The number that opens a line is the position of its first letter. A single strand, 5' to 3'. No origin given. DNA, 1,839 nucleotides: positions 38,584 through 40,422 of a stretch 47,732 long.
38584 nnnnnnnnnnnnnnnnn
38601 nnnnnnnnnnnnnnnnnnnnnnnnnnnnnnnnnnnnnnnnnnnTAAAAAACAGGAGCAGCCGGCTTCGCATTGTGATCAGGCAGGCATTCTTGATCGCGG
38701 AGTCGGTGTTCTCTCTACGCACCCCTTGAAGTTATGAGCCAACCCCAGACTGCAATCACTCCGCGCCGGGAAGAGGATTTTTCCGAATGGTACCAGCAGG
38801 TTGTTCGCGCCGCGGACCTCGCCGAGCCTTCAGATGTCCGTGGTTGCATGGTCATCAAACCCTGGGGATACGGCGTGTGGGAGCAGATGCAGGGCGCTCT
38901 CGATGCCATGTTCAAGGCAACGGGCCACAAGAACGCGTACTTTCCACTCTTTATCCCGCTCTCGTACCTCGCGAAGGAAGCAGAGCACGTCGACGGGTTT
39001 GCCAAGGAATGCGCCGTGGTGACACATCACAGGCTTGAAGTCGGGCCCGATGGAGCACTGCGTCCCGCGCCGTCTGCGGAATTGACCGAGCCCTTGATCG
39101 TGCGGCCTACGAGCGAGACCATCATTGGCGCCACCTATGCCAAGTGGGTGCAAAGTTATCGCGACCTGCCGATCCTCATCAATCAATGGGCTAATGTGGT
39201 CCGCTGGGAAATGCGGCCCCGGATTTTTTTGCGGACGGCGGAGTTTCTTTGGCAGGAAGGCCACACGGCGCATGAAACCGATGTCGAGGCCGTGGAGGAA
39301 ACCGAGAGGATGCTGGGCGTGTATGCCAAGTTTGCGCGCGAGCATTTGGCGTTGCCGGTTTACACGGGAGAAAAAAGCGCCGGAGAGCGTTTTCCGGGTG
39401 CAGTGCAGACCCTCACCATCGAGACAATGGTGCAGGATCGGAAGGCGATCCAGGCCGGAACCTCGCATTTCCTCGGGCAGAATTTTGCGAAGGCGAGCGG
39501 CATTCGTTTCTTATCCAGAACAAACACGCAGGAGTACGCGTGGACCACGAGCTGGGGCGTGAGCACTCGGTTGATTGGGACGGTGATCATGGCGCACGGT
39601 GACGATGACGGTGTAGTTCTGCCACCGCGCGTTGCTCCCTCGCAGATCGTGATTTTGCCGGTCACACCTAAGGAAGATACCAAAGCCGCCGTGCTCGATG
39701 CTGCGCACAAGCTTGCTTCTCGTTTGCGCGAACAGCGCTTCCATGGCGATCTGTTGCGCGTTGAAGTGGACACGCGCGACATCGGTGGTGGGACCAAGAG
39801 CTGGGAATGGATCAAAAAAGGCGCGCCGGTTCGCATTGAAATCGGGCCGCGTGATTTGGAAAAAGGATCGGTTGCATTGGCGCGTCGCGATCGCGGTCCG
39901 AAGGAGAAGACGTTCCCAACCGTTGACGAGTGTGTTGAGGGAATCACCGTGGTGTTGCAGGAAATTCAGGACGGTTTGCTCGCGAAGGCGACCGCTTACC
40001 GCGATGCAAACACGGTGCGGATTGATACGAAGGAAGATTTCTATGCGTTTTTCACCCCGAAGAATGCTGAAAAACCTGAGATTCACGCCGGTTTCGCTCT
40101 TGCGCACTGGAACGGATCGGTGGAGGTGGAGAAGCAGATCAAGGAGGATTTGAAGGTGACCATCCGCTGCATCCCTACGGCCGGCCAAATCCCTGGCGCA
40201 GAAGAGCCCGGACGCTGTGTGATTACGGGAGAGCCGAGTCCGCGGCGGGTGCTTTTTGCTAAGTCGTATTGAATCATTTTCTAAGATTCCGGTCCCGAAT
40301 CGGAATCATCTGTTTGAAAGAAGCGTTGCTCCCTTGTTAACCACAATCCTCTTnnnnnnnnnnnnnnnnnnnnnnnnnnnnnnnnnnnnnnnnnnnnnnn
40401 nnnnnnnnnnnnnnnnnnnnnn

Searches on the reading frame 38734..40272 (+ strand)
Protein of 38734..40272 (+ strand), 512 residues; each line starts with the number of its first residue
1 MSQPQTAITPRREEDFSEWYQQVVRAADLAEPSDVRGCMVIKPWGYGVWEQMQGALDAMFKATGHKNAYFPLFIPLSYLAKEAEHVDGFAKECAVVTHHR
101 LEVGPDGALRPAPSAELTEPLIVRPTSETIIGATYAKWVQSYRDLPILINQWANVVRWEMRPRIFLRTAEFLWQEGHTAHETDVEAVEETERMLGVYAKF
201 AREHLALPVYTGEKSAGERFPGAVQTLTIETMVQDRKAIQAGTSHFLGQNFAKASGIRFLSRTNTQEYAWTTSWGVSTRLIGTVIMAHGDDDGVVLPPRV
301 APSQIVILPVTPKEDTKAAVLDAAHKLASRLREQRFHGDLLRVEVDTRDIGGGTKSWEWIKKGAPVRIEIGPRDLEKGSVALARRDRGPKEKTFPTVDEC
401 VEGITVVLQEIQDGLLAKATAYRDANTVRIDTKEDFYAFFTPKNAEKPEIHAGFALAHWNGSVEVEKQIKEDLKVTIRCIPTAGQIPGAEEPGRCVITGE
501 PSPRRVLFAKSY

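Call 10: search_protein_families(library=pfam, proteins=[window:38734-40272:+], max_evalue=0.001)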
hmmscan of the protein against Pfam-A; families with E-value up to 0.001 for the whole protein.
window:38734-40272:+ (512 aa): 3 families
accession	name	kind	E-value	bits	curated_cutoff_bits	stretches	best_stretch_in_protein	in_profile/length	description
PF09180.16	ProRS-C_1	-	3.8e-17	62.6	31.5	1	451-512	9-71/71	Prolyl-tRNA synthetase, C-terminal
PF03129.25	HGTP_anticodon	-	3.3e-13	50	21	1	304-392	1-81/94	Anticodon binding domain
PF00587.30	tRNA-synt_2b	-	6.4e-13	49.6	29.3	1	117-285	7-176/179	tRNA synthetase class II core domain (G, H, P, S and T)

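Call 51: find_encoding_contigs(protein=window:38734-40272:+, flank=1000, max_places=3)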
Protein window:38734-40272:+ (512 aa): 1 contig read that carries it; 1 place shown.
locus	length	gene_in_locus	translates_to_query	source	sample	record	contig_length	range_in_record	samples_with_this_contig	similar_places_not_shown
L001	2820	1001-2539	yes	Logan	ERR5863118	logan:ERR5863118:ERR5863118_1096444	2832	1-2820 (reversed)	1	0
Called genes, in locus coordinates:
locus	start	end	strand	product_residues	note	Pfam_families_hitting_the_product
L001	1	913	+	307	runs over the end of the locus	?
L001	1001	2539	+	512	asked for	PF00587:tRNA-synt_2b, PF03129:HGTP_anticodon, PF09180:ProRS-C_1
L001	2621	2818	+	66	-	?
